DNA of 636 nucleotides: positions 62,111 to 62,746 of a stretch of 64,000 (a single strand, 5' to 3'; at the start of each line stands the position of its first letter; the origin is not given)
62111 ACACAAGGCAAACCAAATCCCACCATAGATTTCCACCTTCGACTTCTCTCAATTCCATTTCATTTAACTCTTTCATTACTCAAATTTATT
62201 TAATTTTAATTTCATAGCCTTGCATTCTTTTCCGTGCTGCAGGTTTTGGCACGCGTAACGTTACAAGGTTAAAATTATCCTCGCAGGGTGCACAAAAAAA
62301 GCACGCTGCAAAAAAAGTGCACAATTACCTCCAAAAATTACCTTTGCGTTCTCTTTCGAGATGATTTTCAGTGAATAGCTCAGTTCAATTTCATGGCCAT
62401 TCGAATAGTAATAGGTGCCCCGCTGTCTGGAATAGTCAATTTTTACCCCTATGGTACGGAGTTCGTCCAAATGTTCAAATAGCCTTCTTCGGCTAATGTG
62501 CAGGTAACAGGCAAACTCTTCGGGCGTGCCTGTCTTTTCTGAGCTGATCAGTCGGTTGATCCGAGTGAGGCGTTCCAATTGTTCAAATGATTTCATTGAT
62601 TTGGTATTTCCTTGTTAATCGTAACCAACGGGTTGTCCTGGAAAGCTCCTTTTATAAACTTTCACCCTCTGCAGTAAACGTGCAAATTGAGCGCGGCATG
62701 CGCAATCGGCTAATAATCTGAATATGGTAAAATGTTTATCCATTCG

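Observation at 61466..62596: Unannotated double-glycine-leader peptide gene with an adjacent CPBP/Abi-type membrane protein and a small HTH regulator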

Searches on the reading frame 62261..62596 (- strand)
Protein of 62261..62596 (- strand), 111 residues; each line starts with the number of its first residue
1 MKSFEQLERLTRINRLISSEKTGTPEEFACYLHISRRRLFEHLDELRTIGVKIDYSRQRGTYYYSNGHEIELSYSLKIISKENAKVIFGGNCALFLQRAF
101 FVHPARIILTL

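Call 3: search_protein_families(library=ncbifam, proteins=[window:62261-62596:-], max_evalue=10)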
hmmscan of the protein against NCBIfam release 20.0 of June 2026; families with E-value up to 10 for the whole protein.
window:62261-62596:- (111 aa): 3 families
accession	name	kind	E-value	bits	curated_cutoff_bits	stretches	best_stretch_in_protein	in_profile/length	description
NF008850.0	PRK11886.1-5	equivalog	0.01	15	489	1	5-63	3-60/320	bifunctional biotin--[acetyl-CoA-carboxylase] ligase/biotin operon repressor BirA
TIGR00122.1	birA_repr_reg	equivalog_domain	0.024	14.5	70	1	26-58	17-49/69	biotin operon repressor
NF008847.0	PRK11886.1-2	equivalog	0.13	11.6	293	1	13-64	10-60/320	bifunctional biotin--[acetyl-CoA-carboxylase] ligase/biotin operon repressor BirA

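Call 4: search_protein_families(library=pfam, proteins=[window:62261-62596:-], max_evalue=10)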
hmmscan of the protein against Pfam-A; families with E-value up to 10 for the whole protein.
window:62261-62596:- (111 aa): 2 families
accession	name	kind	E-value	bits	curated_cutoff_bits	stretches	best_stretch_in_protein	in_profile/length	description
PF08279.18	HTH_11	-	0.00037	20.8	25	1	14-60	7-53/55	HTH domain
PF19187.6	HTH_PafC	-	0.27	11.5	32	1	6-56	2-52/115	PafC helix-turn-helix domain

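Call 21: find_homologous_proteins(query=window:62261-62596:-, max_evalue=0.001)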
Query window:62261-62596:- (111 aa): 19 proteins with E <= 0.001 among 27 candidates.
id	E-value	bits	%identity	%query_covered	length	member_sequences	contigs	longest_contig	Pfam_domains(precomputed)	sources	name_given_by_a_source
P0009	3.5e-65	235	99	100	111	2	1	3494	-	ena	-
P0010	2.9e-49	184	77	97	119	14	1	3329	-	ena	-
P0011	8.7e-46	172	75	95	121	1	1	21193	-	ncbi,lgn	-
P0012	5.1e-45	170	74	97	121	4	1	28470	-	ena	-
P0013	6.3e-45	170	75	95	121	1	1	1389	-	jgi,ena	-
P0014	1.9e-44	168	78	91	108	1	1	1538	-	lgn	-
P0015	2.8e-44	168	71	100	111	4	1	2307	-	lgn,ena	-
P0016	1.0e-42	163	75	87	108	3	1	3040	-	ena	-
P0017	1.9e-40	155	72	93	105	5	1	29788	-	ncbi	-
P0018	1.2e-38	150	69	95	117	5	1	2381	-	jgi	-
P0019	2.1e-38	149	65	96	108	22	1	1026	-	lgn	-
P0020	3.3e-38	148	67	95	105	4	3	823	-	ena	-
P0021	2.0e-36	142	67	95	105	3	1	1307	-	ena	-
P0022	1.9e-35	139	63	97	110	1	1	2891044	-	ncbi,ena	-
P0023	2.2e-35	139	68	93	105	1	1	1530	-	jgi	jgi:hypothetical protein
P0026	1.4e-28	117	53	96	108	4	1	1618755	-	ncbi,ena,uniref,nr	ncbi:hypothetical protein [uncultured Draconibacterium sp.]|uniref:hypothetical protein n=1 Tax=uncu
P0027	5.7e-14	70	44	77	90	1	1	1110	PF08279.19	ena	-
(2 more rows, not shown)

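Call 23: find_encoding_contigs(protein=P0022, flank=10000, max_places=2)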
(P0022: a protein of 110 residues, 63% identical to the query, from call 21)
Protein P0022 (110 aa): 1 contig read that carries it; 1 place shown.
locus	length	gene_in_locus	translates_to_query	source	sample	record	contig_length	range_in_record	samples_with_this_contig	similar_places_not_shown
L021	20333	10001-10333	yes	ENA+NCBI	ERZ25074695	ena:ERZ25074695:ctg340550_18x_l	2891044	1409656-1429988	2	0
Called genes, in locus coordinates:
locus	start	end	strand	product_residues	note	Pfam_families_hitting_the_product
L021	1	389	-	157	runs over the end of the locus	PF13801:Metal_resist, PF07813:LTXXQ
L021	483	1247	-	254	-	PF03309:Pan_kinase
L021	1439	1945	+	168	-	PF00072:Response_reg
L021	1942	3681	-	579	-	PF00595:PDZ, PF13180:PDZ_2, PF17820:PDZ_6, PF03572:Peptidase_S41, PF28547:CHD_PDZ-protease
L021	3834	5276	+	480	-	PF07690:MFS_1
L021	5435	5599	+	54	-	-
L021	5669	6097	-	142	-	PF13470:PIN_3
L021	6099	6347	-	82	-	PF19891:DUF6364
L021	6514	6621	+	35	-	-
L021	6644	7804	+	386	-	PF25940:LcnD_C (weak), PF26002:Beta-barrel_AprE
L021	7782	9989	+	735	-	PF03412:Peptidase_C39, PF00664:ABC_membrane, PF00005:ABC_tran, PF02463:SMC_N (faint)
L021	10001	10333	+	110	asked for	-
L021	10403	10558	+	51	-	-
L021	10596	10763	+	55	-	-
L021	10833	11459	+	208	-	PF02517:Rce1-like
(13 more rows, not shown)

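Call 24: find_encoding_contigs(protein=P0026, flank=10000, max_places=2)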
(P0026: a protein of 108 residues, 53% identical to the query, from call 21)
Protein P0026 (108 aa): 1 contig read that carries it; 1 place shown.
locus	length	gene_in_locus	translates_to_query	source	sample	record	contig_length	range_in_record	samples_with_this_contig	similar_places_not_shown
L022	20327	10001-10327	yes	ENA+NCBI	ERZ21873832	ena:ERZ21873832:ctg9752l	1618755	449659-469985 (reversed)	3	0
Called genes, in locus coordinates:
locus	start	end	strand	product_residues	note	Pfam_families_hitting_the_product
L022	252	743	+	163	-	-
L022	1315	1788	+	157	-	-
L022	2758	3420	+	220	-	-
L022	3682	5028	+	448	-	PF00512:HisKA, PF02518:HATPase_c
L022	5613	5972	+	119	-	PF04480:DUF559, PF18741:MTES_1575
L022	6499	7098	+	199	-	-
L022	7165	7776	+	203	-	PF26002:Beta-barrel_AprE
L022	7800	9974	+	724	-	PF03412:Peptidase_C39, PF00664:ABC_membrane, PF00005:ABC_tran, PF02463:SMC_N (faint)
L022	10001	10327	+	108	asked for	-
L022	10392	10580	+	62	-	-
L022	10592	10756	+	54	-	-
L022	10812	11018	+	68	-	-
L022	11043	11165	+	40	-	-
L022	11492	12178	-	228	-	PF03588:Leu_Phe_trans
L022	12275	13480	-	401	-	PF00155:Aminotran_1_2, PF12897:Asp_aminotransf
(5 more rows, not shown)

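Call 39: search_protein_representatives(alignment_id=A4)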
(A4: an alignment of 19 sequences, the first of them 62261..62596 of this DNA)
Query: 19 sequences, 108 profile positions. Proteins with E-value up to 0.001 (for the whole library): 2503; up to 1e-10: 931; up to 1e-30: 5. The best 150 are listed.
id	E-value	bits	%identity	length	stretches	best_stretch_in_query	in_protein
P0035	3.6e-43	162.2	-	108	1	1-107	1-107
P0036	7.8e-34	132.2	-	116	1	1-103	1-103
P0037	1.4e-32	128.1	-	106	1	1-103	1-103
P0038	4.2e-32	126.6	-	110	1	1-106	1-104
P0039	2.7e-31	124.0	-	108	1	1-107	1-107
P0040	1.1e-30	122.1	-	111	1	1-103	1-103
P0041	2.5e-29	117.7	-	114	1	1-102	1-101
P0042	4.5e-28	113.6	-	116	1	1-102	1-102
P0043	5.6e-27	110.1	-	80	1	1-79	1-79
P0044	8.8e-27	109.5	-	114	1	1-105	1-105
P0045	7.8e-26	106.4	-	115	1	1-92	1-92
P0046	1.6e-25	105.4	-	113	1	1-92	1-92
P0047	2.4e-25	104.9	-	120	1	1-102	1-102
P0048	3.7e-25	104.3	-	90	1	1-90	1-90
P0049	5.5e-25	103.7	-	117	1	1-104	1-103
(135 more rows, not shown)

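Call 48: predict_structure(alignment_id=A4)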
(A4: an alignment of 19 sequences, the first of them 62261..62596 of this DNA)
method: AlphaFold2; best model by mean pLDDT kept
length: 111 residues; sequences in the alignment: 19
mean_pLDDT: 71.5   pTM: 0.57
mean pLDDT of the five models: 71.5, 70.3, 70.0, 67.4, 66.6
residues with pLDDT >= 90: 26; 70-90: 42; 50-70: 16; < 50: 27
segments of 3 or more residues with pLDDT < 50: 88-111
pLDDT, mean of each block of 10 residues (from residue 1): 73 86 92 91 87 90 82 64 51 40 33 37
secondary structure, 60 per line:
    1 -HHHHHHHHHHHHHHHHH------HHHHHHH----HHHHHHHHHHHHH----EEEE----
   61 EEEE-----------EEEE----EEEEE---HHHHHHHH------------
elements in order: H2-18 H25-31 H36-48 E53-56 E61-64 E76-79 E84-88 H92-99

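Call 52: fold_search(model_id=the predicted structure, library=pdb)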
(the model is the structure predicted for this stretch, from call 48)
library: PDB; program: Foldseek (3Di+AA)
matches with E <= 10: 1118; with E <= 0.001: 0
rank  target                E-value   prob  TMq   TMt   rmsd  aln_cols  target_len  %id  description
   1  1j5y                  7.8e-03  1.00  0.49  0.33   9.0        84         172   24  Crystal structure of transcriptional regulator (TM1602) from Thermotoga maritima at 2.3 A resolution (released 2002-07-31)
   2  9ebr                  1.1e-02  1.00  0.47  0.32  10.8        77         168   23  The structure of NiaR from Thermotoga maritima bound to nicotinic acid (released 2025-01-22)
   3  3eyy_A                2.4e-02  0.96  0.40  0.35  13.8       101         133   13  Structural basis for the specialization of Nur, a nickel-specific Fur homologue, in metal sensing and DNA recognition (released 2009-06-09)
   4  8fi3_B                6.2e-02  0.99  0.43  0.17   5.9        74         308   16  Bifunctional ligase/repressor BirA from Klebsiella pneumoniae complexed with biotin (Domain Swapped Dimer) (released 2022-12-28)
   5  8f8u_B                6.2e-02  0.99  0.43  0.18   5.8        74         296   19  Bifunctional ligase/repressor BirA from Klebsiella pneumoniae (Domain Swapped Dimer) (released 2022-11-30)
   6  2ewn_A                6.6e-02  0.99  0.44  0.17   2.9        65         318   20  Ecoli Biotin Repressor with co-repressor analog (released 2006-02-21)
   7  9lac_B                7.5e-02  0.96  0.38  0.14   4.0        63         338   16  Comparative analysis of functions and catalytic mechanisms of methyltransferases involved in anthracycline biosynthesi (released 2026-01-07)
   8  3i53_B                7.5e-02  0.95  0.37  0.16   4.4        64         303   19  Crystal structure of an O-methyltransferase (NcsB1) from neocarzinostatin biosynthesis in complex with S-adenosyl-L-ho (released 2009-09-01)
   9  3i53_A                7.5e-02  0.93  0.36  0.15   4.6        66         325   18  Crystal structure of an O-methyltransferase (NcsB1) from neocarzinostatin biosynthesis in complex with S-adenosyl-L-ho (released 2009-09-01)
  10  1bia                  8.0e-02  0.98  0.42  0.18   3.4        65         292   22  THE E. COLI BIOTIN HOLOENZYME SYNTHETASE(SLASH)BIO REPRESSOR CRYSTAL STRUCTURE DELINEATES THE BIOTIN AND DNA-BINDING DOM (released 1993-10-31)
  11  8f8u_A                8.0e-02  0.98  0.42  0.18   6.0        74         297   19  Bifunctional ligase/repressor BirA from Klebsiella pneumoniae (Domain Swapped Dimer) (released 2022-11-30)
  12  2g7u_C                8.0e-02  0.98  0.40  0.20   3.5        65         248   18  2.3 A structure of putative catechol degradative operon regulator from Rhodococcus sp. RHA1 (released 2006-04-04)
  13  5x80_A                9.8e-02  0.93  0.35  0.29   5.2        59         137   19  CRYSTAL STRUCTURE OF MYCOBACTERIUM TUBERCULOSIS MARR FAMILY PROTEIN RV2887 COMPLEX WITH SALICYLIC ACID (released 2017-08-09)
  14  7clf_A                9.8e-02  0.85  0.33  0.14   5.5        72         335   24  PigF with SAH (released 2021-07-28)
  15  4mtd_B                1.1e-01  0.77  0.40  0.31  13.3       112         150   15  Zinc Uptake Regulator Complexed With Zinc AND DNA (released 2014-11-05)
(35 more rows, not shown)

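Call 55: search_protein_families(library=ncbifam, alignment_id=A5, max_evalue=1)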
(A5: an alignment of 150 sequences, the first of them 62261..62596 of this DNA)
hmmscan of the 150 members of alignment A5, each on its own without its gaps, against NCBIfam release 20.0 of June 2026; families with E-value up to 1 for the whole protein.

A. member 1, window:62261-62596:- (111 aa): 3 families
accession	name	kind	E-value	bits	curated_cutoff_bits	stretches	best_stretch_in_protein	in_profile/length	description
NF008850.0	PRK11886.1-5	equivalog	0.01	15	489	1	5-63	3-60/320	bifunctional biotin--[acetyl-CoA-carboxylase] ligase/biotin operon repressor BirA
TIGR00122.1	birA_repr_reg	equivalog_domain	0.024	14.5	70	1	26-58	17-49/69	biotin operon repressor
NF008847.0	PRK11886.1-2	equivalog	0.13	11.6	293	1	13-64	10-60/320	bifunctional biotin--[acetyl-CoA-carboxylase] ligase/biotin operon repressor BirA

B. families by the number of members that match (of 150 scanned): 154 families (the first 25 are shown)
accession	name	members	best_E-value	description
TIGR00122.1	birA_repr_reg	57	3.7e-05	biotin operon repressor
NF007243.0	PRK09685.1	42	5.5e-05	transcriptional regulator FeaR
NF008850.0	PRK11886.1-5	40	9.1e-05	bifunctional biotin--[acetyl-CoA-carboxylase] ligase/biotin operon repressor BirA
TIGR01764.1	excise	31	7.7e-05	excisionase family DNA-binding protein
NF008847.0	PRK11886.1-2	28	0.00027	bifunctional biotin--[acetyl-CoA-carboxylase] ligase/biotin operon repressor BirA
NF053606.1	Sta1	27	0.0012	Sta1 family transcriptional regulator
NF040939.2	trans_reg_lrs14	27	0.0037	Lrs14 family HTH-type transcriptional regulator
NF053736.1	AcpB_EbpR_MafR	23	1.9e-07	AcpB/EbpR/MafR family transcriptional regulator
TIGR01884.1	cas_HTH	23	0.00089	CRISPR-associated CARF protein Csa3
NF047906.1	CdPbTransRegCmtR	21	0.0005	Cd(II)/Pb(II)-sensing metalloregulatory transcriptional regulator CmtR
NF006813.0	PRK09334.1-3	16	0.00014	30S ribosomal protein S25e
NF011671.1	PRK15090.1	16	0.0012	DNA-binding transcriptional regulator KdgR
NF041413.1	ArsR_Rv2640c_fam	15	1.4e-05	Rv2640c family ArsR-like transcriptional regulator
TIGR00180.1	parB_part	13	0.0027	ParB/RepB/Spo0J family partition protein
NF049902.1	FTL_1293_fam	11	0.0011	FTL_1293 family small RNA FtrC-regulated protein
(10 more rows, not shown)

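Call 70: find_related_loci(query=A4, collection=metagenome_contigs, flank=7000)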
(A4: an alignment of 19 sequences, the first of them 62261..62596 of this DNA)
Query A4 (111 aa) in metagenome_contigs; peptide patterns used: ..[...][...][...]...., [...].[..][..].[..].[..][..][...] (x = any residue, [..] = any of these).
244 stretches matched a pattern; 74 encode a relative of the query (tblastn E <= 1e-3); 74 distinct loci.
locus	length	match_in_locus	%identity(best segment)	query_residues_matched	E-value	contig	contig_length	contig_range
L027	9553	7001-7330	78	1-110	5e-56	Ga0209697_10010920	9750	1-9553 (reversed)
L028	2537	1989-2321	71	1-111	5e-51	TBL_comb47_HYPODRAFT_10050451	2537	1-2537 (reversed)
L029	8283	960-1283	75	1-108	8e-51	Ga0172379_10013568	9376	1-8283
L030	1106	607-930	73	1-108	8e-53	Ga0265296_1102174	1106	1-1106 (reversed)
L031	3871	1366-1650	76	1-95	1e-47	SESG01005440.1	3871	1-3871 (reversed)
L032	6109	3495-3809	69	1-105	3e-46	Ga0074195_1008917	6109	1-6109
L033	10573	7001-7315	69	1-105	3e-45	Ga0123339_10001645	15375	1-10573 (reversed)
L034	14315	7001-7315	69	1-105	3e-45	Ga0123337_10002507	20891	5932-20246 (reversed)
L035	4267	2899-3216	68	1-106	1e-44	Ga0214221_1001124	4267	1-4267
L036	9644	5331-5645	66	1-105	1e-43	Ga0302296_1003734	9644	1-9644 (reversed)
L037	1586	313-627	68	1-105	9e-44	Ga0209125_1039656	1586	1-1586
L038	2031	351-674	55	1-108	7e-36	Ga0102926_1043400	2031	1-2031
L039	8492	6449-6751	55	1-101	2e-34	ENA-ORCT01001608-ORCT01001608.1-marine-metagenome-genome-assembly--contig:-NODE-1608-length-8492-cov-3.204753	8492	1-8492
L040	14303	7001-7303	55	1-101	2e-34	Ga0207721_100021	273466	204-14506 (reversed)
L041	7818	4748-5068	50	1-107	1e-31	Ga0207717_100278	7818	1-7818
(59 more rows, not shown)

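Call 85: search_protein_families(library=pfam, alignment_id=A5, max_evalue=0.01)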
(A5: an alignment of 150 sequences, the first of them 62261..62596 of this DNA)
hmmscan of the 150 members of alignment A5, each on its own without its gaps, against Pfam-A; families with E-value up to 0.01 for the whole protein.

A. member 1, window:62261-62596:- (111 aa): 1 family
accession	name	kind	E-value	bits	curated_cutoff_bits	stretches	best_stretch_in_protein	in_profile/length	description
PF08279.18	HTH_11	-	0.00037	20.8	25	1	14-60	7-53/55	HTH domain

B. families by the number of members that match (of 150 scanned): 49 families (the first 25 are shown)
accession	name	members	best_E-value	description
PF08279.18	HTH_11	101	3.1e-10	HTH domain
PF13551.12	HTH_29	26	7.8e-05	Winged helix-turn helix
PF12728.13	HTH_17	22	5.2e-05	Helix-turn-helix domain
PF01978.25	TrmB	20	4.3e-05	Sugar-specific transcriptional regulator TrmB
PF13384.12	HTH_23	18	6.3e-06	Homeodomain-like domain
PF13518.12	HTH_28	16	0.00019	Helix-turn-helix domain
PF09339.16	HTH_IclR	12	1.2e-05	IclR helix-turn-helix domain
PF08280.17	HTH_Mga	8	1.1e-05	M protein trans-acting positive regulator (MGA) HTH domain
PF15943.11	YdaS_toxin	8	0.00014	Bacterial toxin YdaS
PF05043.19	Mga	8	0.0004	Mga helix-turn-helix domain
PF13309.12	HTH_22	7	5.5e-06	HTH domain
PF19187.6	HTH_PafC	7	0.00013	PafC helix-turn-helix domain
PF13412.12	HTH_24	7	0.00021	Winged helix-turn-helix DNA-binding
PF13730.12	HTH_36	7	0.00046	Helix-turn-helix domain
PF12840.13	HTH_20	6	8.3e-05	Helix-turn-helix domain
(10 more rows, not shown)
